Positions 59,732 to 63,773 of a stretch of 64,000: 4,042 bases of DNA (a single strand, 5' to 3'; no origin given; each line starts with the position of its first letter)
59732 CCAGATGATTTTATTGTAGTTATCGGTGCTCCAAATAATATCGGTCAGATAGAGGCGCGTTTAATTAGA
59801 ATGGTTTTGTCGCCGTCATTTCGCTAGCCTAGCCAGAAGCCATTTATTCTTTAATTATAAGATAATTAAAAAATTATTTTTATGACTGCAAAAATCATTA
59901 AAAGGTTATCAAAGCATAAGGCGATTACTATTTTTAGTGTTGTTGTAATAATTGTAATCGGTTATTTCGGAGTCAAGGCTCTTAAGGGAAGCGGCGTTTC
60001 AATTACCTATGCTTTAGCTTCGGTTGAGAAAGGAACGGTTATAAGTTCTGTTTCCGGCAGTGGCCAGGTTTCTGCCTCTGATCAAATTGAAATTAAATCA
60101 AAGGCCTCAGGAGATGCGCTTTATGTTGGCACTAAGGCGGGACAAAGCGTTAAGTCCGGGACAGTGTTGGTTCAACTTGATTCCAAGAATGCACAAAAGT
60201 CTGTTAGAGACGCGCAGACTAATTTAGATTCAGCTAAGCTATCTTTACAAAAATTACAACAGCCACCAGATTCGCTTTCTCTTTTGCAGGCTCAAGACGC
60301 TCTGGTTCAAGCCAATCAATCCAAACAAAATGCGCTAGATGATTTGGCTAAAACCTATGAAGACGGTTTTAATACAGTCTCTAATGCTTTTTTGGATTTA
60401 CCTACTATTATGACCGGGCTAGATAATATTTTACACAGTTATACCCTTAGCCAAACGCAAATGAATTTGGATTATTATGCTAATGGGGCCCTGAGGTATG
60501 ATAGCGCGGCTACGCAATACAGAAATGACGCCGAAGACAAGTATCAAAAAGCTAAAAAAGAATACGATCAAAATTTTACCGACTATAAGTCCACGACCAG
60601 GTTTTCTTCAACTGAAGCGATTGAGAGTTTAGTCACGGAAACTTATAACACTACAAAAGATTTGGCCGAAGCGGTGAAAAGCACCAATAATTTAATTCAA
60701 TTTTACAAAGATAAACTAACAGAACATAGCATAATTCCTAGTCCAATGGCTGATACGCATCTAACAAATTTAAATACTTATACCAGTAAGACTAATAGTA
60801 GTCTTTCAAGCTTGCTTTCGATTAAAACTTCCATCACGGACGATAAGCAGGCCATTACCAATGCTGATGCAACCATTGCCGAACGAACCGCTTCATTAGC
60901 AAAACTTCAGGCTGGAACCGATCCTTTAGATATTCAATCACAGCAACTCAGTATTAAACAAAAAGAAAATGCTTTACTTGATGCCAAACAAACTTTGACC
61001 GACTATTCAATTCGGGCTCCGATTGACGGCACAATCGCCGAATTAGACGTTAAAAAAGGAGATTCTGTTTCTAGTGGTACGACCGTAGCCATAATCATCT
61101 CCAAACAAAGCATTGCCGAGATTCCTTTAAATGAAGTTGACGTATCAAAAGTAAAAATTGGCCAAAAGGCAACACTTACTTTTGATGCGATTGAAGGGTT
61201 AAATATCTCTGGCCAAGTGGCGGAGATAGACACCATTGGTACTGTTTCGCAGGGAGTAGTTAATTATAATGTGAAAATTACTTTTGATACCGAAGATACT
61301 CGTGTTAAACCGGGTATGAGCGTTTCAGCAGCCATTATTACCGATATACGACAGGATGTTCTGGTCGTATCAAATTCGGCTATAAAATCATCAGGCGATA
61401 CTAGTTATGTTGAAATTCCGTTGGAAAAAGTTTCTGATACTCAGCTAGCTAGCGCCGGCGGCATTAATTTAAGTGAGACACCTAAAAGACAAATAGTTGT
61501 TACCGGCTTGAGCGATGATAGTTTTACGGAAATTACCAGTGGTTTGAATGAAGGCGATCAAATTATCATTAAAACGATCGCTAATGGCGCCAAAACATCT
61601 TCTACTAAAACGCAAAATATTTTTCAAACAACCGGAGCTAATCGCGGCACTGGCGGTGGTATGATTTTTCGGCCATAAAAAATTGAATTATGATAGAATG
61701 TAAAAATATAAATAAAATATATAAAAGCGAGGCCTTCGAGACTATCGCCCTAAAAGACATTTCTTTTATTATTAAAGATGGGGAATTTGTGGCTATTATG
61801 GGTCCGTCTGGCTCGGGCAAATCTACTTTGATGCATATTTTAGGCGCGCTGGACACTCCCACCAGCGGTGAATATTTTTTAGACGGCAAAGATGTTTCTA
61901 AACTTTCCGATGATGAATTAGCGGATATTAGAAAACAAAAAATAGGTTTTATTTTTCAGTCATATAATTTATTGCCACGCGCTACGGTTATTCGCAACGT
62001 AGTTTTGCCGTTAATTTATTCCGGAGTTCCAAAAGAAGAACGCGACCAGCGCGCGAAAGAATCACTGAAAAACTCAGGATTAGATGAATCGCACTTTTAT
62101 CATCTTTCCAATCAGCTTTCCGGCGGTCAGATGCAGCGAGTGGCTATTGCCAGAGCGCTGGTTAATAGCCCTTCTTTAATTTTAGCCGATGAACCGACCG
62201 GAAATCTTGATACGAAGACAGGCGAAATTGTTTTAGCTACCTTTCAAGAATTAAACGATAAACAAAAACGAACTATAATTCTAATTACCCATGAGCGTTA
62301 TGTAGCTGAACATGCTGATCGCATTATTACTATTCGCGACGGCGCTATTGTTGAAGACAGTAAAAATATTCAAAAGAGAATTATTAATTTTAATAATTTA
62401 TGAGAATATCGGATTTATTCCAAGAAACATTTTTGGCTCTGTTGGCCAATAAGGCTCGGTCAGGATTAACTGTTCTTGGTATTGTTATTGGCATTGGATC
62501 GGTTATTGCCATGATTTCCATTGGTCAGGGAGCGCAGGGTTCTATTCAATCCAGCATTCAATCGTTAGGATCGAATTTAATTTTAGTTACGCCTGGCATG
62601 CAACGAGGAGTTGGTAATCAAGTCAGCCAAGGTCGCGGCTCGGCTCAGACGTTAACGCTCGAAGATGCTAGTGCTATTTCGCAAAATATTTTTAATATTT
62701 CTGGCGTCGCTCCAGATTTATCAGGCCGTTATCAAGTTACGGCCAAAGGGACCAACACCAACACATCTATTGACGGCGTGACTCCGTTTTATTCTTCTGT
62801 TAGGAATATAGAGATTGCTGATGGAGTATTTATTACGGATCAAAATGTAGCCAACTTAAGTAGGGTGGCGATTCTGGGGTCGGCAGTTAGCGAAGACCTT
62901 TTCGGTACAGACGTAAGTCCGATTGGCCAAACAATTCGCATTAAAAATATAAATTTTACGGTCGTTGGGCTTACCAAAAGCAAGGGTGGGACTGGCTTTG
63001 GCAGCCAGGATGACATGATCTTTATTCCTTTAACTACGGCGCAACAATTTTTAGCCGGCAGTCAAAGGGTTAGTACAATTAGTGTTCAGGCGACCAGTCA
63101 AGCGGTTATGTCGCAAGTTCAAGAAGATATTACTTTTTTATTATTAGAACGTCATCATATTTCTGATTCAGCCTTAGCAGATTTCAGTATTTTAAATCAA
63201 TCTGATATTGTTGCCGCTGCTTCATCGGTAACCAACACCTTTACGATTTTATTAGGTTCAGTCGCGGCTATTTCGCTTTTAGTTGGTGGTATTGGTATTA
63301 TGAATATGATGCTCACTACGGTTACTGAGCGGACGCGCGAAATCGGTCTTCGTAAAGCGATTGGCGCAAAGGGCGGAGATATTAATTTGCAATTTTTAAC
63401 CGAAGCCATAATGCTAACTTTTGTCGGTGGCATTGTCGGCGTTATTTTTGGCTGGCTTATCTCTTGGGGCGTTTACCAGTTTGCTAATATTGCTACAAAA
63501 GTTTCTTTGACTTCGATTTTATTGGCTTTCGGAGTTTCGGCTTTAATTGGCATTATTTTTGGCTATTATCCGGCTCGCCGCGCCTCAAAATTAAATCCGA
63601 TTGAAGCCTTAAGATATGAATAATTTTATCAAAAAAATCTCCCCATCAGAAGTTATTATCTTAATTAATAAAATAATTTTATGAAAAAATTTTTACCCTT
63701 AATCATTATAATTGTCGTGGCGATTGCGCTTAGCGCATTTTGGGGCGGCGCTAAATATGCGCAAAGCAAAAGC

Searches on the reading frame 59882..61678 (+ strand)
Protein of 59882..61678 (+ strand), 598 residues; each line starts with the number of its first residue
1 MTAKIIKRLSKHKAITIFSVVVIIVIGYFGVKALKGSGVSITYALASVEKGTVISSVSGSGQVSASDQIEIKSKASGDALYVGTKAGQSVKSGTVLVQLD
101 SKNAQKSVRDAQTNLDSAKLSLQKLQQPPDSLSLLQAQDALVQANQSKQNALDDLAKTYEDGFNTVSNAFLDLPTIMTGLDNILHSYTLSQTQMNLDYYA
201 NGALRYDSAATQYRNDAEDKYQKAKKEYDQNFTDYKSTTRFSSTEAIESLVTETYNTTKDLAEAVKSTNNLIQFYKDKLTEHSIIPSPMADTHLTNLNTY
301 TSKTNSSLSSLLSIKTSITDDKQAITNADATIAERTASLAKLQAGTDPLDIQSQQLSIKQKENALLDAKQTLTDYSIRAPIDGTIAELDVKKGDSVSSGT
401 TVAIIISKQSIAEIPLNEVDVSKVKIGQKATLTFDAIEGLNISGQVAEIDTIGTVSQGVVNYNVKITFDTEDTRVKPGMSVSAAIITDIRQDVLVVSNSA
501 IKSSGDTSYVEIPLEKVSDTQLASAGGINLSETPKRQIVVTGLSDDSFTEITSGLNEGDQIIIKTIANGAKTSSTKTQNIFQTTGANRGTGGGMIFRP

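Call 16: search_protein_families(library=pfam, proteins=[window:59882-61678:+], max_evalue=0.001)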
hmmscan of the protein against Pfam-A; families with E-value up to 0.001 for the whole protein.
window:59882-61678:+ (598 aa): 4 families
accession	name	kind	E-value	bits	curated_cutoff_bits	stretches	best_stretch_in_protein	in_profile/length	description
PF13437.12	HlyD_3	-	3e-16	60.5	22.2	1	377-478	2-106/106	HlyD family secretion protein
PF16576.10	HlyD_D23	-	2e-14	53.9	30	1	355-481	88-214/214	Barrel-sandwich domain of CusB or HlyD membrane-fusion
PF00364.28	Biotin_lipoyl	-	4.6e-06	26.8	22.1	0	376-405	44-73/73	Biotin-requiring enzyme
PF13533.13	Biotin_lipoyl_2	-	1.9e-05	24.8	29.8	0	377-400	3-26/32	Biotin-lipoyl like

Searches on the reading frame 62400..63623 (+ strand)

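Call 16: search_protein_families(library=pfam, proteins=[window:62400-63623:+], max_evalue=0.001)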
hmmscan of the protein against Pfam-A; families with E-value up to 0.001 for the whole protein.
window:62400-63623:+ (407 aa): 2 families
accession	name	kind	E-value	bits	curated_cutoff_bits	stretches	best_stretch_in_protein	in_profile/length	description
PF12704.14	MacB_PCD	-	8.3e-48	163.8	27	1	21-245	1-205/207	MacB-like periplasmic core domain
PF02687.27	FtsX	-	1.2e-21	77.4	25.5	1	287-400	2-120/120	FtsX-like permease C-terminal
